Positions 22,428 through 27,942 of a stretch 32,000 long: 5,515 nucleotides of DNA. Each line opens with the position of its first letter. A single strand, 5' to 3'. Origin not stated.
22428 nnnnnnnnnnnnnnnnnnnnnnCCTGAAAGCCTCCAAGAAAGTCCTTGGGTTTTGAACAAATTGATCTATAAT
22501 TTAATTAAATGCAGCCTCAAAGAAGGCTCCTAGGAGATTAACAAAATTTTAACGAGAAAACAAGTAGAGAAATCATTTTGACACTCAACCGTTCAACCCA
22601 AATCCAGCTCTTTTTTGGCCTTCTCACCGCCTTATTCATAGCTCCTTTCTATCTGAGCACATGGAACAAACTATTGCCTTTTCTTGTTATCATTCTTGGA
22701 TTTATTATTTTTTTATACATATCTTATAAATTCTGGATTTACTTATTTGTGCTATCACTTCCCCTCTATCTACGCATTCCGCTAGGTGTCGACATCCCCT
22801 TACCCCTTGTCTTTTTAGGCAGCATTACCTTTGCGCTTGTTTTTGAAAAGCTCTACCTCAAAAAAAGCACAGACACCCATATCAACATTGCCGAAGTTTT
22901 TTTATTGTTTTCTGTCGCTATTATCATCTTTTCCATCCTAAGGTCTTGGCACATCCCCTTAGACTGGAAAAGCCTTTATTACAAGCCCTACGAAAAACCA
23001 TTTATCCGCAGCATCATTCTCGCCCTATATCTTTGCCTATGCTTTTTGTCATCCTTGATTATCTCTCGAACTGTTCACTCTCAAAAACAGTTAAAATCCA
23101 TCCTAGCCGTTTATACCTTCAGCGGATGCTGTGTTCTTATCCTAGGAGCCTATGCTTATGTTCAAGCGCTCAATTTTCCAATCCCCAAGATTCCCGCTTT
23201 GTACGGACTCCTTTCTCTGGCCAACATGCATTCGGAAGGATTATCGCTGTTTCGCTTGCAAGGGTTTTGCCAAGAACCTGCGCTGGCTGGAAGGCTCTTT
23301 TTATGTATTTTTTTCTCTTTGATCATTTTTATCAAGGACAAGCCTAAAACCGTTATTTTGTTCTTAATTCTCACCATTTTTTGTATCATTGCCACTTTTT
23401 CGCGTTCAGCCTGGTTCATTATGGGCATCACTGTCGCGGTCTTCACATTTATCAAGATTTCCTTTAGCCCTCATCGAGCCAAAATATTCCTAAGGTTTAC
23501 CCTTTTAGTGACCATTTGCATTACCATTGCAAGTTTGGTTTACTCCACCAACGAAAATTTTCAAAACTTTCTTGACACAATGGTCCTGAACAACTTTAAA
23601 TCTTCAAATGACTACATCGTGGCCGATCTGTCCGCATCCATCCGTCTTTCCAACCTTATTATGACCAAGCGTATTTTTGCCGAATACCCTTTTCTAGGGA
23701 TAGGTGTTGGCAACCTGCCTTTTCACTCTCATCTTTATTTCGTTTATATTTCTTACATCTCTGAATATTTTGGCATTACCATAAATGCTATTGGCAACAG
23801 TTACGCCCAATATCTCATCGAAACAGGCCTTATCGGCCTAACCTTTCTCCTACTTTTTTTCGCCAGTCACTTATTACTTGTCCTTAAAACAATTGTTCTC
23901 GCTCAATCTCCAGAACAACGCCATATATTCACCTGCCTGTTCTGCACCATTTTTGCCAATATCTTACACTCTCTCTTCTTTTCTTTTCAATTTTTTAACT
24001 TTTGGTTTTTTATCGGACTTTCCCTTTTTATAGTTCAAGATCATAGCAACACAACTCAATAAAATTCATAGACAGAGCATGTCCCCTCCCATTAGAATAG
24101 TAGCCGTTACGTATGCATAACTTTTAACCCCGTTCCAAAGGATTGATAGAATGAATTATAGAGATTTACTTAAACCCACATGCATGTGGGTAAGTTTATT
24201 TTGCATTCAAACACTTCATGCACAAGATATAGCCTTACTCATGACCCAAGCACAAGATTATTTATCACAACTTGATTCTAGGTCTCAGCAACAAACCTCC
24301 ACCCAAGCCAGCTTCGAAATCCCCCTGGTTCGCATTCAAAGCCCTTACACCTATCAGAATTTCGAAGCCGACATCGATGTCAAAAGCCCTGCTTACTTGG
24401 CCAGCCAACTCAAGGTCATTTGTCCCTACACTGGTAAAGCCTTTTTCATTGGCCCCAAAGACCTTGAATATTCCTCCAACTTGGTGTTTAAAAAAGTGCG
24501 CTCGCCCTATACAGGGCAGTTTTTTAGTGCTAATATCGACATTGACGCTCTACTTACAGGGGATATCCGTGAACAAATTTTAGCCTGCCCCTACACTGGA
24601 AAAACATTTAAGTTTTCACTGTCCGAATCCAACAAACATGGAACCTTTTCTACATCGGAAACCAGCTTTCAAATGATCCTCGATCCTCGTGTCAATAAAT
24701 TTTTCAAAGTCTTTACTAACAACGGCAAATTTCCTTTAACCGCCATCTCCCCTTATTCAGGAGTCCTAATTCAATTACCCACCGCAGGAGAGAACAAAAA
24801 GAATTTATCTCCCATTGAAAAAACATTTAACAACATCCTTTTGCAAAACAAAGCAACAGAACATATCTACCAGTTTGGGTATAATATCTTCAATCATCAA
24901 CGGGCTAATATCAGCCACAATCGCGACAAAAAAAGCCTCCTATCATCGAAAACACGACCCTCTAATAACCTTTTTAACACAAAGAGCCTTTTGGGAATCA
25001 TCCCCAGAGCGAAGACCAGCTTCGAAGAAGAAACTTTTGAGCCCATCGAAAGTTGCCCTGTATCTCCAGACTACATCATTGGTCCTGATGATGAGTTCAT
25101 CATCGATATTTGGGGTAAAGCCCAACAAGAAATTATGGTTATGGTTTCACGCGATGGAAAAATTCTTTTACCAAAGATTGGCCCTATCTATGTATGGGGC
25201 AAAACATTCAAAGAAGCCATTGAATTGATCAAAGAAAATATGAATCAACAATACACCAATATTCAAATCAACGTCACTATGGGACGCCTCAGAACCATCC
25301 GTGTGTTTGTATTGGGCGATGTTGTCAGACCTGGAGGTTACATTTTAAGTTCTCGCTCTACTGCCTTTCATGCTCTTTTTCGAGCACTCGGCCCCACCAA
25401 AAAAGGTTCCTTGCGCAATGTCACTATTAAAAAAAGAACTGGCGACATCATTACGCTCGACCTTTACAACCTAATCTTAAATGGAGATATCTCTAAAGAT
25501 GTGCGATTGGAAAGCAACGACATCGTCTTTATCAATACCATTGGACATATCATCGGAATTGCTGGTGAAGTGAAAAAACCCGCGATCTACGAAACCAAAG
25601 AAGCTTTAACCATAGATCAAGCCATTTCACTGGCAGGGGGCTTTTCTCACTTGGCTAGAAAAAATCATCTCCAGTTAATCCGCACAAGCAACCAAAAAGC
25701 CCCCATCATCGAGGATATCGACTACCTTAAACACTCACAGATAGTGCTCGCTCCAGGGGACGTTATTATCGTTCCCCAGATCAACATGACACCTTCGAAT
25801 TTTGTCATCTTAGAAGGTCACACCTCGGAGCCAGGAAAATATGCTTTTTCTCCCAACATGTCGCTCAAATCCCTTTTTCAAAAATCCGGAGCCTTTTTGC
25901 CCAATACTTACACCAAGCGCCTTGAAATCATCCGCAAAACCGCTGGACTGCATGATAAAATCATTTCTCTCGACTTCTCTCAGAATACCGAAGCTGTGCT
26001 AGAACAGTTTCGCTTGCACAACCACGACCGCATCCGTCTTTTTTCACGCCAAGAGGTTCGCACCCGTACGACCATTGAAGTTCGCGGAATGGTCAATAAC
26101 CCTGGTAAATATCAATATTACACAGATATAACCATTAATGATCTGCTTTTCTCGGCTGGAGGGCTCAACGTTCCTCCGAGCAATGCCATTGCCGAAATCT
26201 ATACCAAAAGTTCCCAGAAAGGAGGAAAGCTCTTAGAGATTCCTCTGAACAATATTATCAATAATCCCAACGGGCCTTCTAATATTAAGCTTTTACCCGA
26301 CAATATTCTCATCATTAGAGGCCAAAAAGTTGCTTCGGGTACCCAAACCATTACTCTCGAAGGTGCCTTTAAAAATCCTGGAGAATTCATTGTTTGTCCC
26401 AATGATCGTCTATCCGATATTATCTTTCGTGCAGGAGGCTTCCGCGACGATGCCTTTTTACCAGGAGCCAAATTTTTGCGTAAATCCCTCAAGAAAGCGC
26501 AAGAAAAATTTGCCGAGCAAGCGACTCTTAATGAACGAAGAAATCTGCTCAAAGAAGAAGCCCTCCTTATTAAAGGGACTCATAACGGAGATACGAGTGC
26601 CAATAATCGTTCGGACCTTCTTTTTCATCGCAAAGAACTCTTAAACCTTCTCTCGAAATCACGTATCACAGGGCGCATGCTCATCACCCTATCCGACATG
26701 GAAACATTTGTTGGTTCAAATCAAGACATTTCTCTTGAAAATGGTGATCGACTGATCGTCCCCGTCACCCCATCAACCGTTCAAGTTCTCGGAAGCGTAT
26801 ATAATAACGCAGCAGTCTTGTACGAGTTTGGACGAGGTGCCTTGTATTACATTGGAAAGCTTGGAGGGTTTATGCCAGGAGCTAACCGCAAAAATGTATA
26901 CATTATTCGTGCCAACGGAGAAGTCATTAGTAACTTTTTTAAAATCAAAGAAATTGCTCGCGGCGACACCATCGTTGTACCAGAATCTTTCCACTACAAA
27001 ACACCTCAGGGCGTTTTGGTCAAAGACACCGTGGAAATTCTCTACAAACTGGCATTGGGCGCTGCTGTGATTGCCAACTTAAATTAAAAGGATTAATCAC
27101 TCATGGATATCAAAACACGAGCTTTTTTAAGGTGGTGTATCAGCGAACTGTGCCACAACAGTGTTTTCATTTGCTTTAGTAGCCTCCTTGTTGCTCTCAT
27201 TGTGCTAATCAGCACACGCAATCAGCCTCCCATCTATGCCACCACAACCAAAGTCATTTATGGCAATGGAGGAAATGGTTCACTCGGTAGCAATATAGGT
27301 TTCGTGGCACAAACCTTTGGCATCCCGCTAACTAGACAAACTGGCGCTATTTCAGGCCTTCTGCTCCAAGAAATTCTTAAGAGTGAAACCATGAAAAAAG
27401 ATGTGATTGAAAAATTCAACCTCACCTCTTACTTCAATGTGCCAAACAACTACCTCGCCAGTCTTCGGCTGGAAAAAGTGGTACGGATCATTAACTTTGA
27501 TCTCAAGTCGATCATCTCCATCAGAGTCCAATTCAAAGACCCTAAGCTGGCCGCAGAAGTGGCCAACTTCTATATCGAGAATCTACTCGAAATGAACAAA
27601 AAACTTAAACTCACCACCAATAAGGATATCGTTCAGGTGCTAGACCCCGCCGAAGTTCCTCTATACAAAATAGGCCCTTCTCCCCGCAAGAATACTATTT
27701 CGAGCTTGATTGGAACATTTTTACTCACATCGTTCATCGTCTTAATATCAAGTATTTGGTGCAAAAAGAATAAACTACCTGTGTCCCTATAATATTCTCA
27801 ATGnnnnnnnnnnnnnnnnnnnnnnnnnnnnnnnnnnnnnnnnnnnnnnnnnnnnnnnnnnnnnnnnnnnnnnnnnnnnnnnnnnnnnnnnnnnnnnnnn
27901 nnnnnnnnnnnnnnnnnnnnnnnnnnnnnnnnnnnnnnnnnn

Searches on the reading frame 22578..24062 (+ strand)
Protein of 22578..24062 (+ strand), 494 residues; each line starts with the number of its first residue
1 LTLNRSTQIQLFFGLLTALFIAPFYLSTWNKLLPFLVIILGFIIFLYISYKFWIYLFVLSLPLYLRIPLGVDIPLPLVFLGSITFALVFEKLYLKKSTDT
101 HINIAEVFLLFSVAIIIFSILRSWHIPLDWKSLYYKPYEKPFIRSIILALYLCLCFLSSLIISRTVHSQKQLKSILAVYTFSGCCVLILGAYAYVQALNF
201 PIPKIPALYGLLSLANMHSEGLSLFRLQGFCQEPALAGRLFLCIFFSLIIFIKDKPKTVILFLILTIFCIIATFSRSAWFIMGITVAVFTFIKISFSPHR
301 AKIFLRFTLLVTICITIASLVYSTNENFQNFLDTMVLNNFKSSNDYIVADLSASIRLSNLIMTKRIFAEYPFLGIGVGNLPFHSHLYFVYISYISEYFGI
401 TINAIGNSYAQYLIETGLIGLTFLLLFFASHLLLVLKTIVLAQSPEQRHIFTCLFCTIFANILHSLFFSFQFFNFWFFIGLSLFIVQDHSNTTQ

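Call 38: search_protein_families(library=pfam, proteins=[window:22578-24062:+], max_evalue=0.001)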
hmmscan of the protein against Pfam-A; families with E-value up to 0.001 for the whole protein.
window:22578-24062:+ (494 aa): 1 family
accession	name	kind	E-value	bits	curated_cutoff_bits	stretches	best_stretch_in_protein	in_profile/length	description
PF04932.20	Wzy_C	-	1.5e-15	57.7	31.7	1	261-424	1-148/149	O-Antigen ligase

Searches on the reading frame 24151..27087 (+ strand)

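Call 38: search_protein_families(library=pfam, proteins=[window:24151-27087:+], max_evalue=0.001)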
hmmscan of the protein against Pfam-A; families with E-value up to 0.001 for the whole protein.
window:24151-27087:+ (978 aa): 3 families
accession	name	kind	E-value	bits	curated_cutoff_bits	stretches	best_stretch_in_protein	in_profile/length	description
PF10531.15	SLBB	-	4.8e-30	103.6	27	1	468-512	2-46/55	SLBB domain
PF22461.2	SLBB_2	-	2.6e-25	88.7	27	2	384-461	2-79/79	SLBB domain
PF02563.21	Poly_export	-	6.9e-17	61.8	28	1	304-377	3-76/77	Polysaccharide biosynthesis/export protein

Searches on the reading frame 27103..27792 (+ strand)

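Call 38: search_protein_families(library=pfam, proteins=[window:27103-27792:+], max_evalue=0.001)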
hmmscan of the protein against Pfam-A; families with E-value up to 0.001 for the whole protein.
window:27103-27792:+ (229 aa): 1 family
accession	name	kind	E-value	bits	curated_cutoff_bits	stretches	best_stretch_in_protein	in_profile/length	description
PF02706.20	Wzz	-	0.00076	20.2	25.5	0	13-104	9-90/91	Chain length determinant protein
